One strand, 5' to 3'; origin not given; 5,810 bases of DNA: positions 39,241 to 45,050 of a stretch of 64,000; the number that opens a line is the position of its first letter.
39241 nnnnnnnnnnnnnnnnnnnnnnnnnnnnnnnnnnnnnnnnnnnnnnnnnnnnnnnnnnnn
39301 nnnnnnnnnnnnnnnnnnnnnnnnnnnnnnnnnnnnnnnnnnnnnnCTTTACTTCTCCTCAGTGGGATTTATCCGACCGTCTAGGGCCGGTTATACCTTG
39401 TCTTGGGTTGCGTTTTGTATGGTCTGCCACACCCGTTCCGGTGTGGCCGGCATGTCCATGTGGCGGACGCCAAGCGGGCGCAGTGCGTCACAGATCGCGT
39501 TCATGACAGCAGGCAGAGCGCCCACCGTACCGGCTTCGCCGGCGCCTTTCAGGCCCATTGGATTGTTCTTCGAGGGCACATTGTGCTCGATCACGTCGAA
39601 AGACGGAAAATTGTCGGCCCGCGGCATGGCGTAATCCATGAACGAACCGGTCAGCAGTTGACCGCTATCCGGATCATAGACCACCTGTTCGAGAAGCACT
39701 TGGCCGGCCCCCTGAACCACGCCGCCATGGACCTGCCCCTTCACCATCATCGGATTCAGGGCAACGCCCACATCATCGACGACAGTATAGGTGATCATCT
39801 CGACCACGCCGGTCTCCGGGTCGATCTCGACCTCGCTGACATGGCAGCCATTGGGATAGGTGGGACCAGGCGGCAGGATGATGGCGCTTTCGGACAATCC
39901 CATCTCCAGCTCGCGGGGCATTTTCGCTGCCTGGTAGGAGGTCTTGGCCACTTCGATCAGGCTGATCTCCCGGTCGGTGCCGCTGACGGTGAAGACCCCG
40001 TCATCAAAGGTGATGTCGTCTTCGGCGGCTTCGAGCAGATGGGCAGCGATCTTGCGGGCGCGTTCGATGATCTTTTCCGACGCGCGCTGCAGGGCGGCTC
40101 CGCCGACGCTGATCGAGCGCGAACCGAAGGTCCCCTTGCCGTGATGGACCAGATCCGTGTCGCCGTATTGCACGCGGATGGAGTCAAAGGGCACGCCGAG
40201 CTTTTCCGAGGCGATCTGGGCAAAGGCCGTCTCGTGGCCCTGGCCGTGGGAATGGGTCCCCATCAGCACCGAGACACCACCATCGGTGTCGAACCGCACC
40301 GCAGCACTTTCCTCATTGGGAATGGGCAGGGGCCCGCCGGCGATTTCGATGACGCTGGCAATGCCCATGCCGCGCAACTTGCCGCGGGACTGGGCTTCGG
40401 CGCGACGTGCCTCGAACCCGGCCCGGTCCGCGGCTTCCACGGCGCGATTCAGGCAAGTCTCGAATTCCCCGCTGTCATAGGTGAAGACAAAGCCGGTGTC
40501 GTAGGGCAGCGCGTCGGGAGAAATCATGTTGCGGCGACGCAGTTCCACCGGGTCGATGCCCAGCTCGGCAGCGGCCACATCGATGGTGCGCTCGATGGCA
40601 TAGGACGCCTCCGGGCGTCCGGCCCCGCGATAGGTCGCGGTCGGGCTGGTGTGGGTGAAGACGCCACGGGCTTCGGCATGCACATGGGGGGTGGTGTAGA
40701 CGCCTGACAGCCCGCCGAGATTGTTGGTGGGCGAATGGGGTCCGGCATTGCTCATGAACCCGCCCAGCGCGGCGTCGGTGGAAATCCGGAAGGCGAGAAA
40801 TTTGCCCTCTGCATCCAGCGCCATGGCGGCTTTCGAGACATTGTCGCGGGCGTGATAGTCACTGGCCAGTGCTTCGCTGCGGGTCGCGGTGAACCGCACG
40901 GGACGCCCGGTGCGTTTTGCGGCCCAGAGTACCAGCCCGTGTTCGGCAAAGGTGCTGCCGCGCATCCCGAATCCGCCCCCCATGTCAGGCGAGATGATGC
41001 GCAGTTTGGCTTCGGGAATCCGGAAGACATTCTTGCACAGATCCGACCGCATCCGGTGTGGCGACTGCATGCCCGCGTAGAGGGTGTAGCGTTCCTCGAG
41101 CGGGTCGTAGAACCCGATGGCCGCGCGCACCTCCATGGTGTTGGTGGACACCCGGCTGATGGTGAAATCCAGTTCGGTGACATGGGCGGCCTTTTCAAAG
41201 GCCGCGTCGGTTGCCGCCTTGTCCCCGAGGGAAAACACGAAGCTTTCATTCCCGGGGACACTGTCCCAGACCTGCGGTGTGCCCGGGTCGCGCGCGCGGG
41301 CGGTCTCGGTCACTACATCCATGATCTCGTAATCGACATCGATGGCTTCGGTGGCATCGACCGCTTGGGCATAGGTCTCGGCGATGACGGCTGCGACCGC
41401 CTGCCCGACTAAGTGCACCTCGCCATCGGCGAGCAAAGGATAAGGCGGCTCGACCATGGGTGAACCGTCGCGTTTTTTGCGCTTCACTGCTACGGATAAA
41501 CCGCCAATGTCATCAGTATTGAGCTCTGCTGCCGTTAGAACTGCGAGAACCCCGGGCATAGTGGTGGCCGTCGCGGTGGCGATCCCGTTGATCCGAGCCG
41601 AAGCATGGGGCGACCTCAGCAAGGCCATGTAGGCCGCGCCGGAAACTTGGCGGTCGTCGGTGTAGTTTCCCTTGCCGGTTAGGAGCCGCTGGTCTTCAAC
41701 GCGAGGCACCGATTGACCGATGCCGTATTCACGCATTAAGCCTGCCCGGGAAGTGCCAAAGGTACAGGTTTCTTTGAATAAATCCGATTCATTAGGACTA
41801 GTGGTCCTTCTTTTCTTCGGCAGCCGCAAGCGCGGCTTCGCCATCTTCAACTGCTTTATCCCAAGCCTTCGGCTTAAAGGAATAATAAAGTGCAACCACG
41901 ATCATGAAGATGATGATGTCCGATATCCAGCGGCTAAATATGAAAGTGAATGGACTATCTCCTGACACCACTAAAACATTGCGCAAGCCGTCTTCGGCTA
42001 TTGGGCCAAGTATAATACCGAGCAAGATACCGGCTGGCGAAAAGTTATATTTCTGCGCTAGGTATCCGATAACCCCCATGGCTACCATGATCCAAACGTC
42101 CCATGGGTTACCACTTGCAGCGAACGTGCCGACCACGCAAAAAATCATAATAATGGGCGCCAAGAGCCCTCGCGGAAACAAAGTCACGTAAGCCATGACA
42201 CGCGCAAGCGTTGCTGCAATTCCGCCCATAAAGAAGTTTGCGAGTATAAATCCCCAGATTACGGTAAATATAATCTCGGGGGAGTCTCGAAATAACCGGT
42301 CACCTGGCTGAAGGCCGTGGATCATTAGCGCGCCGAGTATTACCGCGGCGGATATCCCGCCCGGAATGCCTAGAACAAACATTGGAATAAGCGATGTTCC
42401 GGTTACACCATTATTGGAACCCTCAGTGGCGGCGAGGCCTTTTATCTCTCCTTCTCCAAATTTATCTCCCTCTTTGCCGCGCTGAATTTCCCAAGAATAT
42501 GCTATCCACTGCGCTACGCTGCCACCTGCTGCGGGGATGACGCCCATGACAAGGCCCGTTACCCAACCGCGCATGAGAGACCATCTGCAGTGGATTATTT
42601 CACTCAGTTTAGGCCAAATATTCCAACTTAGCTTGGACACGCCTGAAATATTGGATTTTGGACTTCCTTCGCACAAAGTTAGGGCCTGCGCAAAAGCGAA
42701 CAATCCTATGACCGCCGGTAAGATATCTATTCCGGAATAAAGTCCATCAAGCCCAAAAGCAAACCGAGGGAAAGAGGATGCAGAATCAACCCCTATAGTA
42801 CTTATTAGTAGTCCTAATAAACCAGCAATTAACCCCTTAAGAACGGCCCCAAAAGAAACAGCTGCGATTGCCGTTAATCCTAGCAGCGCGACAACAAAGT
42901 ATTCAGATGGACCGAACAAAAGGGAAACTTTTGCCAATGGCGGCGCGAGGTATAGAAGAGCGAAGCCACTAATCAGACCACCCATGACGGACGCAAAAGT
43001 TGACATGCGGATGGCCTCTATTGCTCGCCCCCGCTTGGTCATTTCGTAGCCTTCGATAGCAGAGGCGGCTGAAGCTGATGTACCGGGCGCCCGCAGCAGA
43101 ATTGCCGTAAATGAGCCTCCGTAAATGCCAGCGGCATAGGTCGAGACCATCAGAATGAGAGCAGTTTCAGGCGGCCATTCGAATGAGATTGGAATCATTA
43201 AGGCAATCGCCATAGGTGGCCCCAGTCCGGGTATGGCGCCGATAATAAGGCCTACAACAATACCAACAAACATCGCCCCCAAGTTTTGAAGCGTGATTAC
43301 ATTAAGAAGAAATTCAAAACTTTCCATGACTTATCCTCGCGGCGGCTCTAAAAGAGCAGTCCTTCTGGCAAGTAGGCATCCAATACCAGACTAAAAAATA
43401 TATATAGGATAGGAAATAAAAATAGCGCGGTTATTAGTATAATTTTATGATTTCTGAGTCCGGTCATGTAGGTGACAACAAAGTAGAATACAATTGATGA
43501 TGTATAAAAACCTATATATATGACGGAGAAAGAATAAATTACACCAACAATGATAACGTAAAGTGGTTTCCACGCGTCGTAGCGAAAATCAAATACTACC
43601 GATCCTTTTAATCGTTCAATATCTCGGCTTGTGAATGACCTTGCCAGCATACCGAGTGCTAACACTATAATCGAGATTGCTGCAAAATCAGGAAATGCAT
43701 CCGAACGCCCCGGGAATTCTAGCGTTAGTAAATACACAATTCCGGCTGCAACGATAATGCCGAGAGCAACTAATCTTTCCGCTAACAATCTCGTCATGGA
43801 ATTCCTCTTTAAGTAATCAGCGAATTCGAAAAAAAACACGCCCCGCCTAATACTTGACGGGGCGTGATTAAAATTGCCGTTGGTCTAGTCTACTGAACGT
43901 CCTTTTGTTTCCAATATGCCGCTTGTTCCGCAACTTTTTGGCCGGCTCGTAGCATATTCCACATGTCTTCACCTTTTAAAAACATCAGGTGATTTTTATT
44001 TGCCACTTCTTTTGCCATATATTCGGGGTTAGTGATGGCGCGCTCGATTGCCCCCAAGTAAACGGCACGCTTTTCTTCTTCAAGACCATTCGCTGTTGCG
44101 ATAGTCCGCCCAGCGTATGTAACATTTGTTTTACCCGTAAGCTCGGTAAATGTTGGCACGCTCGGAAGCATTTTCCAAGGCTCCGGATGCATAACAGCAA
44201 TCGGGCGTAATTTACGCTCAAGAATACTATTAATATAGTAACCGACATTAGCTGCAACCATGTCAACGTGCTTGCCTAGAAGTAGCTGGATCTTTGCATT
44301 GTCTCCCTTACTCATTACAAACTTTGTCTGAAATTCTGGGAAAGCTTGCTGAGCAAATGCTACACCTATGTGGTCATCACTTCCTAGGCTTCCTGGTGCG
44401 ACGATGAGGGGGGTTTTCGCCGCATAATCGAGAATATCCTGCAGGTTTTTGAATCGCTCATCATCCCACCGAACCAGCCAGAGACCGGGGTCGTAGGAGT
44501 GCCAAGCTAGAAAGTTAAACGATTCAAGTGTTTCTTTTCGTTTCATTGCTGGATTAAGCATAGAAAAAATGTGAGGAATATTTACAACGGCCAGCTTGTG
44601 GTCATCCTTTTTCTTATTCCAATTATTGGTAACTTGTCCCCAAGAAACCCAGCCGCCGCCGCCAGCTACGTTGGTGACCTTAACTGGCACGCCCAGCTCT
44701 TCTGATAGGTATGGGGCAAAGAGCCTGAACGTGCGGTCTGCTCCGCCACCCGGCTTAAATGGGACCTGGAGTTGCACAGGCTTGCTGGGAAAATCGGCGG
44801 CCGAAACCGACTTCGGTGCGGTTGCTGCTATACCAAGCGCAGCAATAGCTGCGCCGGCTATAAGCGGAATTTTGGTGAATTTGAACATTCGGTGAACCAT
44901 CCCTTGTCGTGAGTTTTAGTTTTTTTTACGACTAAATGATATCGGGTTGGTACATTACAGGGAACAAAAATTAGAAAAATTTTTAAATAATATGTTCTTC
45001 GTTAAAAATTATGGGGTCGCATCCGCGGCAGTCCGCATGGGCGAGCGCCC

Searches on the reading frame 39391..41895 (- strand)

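Call 79: search_protein_families(library=pfam, proteins=[window:39391-41895:-], max_evalue=0.0001)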
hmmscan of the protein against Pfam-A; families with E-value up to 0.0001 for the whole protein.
window:39391-41895:- (834 aa): 3 families
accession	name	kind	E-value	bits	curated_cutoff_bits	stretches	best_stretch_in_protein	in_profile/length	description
PF20256.3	MoCoBD_2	-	1.6e-86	290.8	27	1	487-764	4-283/283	Molybdopterin cofactor-binding domain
PF02738.23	MoCoBD_1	-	2.5e-64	217.1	27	1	213-457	5-244/244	Molybdopterin cofactor-binding domain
PF01315.27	Ald_Xan_dh_C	-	2.2e-24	86.3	31.3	1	73-190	1-107/110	Aldehyde oxidase and xanthine dehydrogenase, a/b hammerhead domain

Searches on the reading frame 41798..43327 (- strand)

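Call 79: search_protein_families(library=pfam, proteins=[window:41798-43327:-], max_evalue=0.0001)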
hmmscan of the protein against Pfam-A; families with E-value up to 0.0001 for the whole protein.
window:41798-43327:- (509 aa): 1 family
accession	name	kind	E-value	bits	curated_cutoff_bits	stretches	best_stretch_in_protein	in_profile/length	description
PF01970.21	TctA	-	6.8e-137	457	28.9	1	16-435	1-422/423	Tripartite tricarboxylate transporter TctA family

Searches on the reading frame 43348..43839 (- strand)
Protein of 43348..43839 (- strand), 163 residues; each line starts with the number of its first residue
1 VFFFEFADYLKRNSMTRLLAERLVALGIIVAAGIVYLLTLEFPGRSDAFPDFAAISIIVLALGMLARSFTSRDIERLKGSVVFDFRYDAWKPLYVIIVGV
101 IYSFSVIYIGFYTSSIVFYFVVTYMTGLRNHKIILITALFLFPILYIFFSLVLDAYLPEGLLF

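Call 79: search_protein_families(library=pfam, proteins=[window:43348-43839:-], max_evalue=0.0001)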
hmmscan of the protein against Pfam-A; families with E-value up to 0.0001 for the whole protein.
window:43348-43839:- (163 aa): 1 family
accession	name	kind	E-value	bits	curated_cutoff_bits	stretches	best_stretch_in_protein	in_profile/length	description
PF07331.16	TctB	-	1.2e-09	38.8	29.1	1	23-158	2-137/137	Tripartite tricarboxylate transporter TctB family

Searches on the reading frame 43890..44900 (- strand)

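Call 79: search_protein_families(library=pfam, proteins=[window:43890-44900:-], max_evalue=0.0001)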
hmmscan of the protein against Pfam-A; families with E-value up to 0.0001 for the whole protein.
window:43890-44900:- (336 aa): 1 family
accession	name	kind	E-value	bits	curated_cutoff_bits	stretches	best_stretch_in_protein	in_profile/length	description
PF03401.19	TctC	-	4.8e-13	49.7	27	1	58-295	2-236/274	Tripartite tricarboxylate transporter family receptor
